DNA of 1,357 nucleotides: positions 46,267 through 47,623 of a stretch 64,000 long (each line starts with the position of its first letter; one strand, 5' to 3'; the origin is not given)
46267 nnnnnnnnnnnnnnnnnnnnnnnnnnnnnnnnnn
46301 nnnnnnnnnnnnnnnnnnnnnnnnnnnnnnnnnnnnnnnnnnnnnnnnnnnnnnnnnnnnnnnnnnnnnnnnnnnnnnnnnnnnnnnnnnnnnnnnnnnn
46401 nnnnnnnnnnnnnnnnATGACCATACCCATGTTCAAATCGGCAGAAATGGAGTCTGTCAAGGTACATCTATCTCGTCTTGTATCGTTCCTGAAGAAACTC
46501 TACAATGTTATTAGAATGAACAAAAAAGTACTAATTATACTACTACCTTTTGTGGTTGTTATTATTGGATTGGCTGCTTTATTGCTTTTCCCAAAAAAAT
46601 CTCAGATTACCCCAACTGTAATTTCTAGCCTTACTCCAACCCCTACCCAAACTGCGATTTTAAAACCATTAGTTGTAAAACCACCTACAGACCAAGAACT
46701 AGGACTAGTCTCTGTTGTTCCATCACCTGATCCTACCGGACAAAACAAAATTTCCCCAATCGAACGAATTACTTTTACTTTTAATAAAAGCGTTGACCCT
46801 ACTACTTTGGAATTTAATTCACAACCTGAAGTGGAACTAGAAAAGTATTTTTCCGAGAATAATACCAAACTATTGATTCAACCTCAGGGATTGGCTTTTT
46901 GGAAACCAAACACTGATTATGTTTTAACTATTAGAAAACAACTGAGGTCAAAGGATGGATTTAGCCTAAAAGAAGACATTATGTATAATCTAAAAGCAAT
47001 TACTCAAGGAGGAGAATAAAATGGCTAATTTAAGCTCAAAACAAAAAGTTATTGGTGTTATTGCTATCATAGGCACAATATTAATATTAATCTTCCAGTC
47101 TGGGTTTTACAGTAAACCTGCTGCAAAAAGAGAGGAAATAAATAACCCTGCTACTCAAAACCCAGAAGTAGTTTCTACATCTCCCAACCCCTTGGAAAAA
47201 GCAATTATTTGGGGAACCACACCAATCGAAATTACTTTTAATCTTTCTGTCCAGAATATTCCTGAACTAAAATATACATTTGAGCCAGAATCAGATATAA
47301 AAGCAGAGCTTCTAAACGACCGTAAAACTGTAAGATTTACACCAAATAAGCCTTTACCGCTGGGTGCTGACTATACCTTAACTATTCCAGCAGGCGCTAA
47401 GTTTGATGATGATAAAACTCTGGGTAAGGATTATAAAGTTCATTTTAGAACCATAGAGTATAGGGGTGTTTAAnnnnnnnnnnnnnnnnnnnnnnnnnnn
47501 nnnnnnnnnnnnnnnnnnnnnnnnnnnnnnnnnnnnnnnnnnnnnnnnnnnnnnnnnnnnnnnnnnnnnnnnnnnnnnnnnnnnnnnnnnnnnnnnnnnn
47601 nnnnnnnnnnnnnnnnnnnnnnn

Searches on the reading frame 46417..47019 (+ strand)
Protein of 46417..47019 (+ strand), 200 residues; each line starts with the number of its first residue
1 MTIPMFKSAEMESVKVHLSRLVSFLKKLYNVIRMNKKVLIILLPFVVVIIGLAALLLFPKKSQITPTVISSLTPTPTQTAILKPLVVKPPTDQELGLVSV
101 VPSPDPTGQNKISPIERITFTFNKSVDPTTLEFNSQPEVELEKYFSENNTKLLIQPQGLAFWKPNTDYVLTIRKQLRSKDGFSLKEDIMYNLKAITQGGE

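Call 14: search_protein_families(library=pfam, proteins=[window:46417-47019:+], max_evalue=0.1)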
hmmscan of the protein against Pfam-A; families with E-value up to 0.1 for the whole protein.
window:46417-47019:+ (200 aa): 2 families
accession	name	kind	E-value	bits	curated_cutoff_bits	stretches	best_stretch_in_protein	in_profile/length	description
PF13205.12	Big_5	-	3.5e-05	24.9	23.6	1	98-185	8-96/105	Bacterial Ig-like domain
PF19451.5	DUF5989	-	0.01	16.3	27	1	23-67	2-44/49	Family of unknown function (DUF5989)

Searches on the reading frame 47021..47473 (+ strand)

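Call 14: search_protein_families(library=pfam, proteins=[window:47021-47473:+], max_evalue=0.1)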
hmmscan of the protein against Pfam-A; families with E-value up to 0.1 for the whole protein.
window:47021-47473:+ (150 aa): 1 family
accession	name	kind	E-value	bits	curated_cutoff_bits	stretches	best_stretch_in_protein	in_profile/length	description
PF13205.12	Big_5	-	4.9e-10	40.5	23.6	1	45-144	2-105/105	Bacterial Ig-like domain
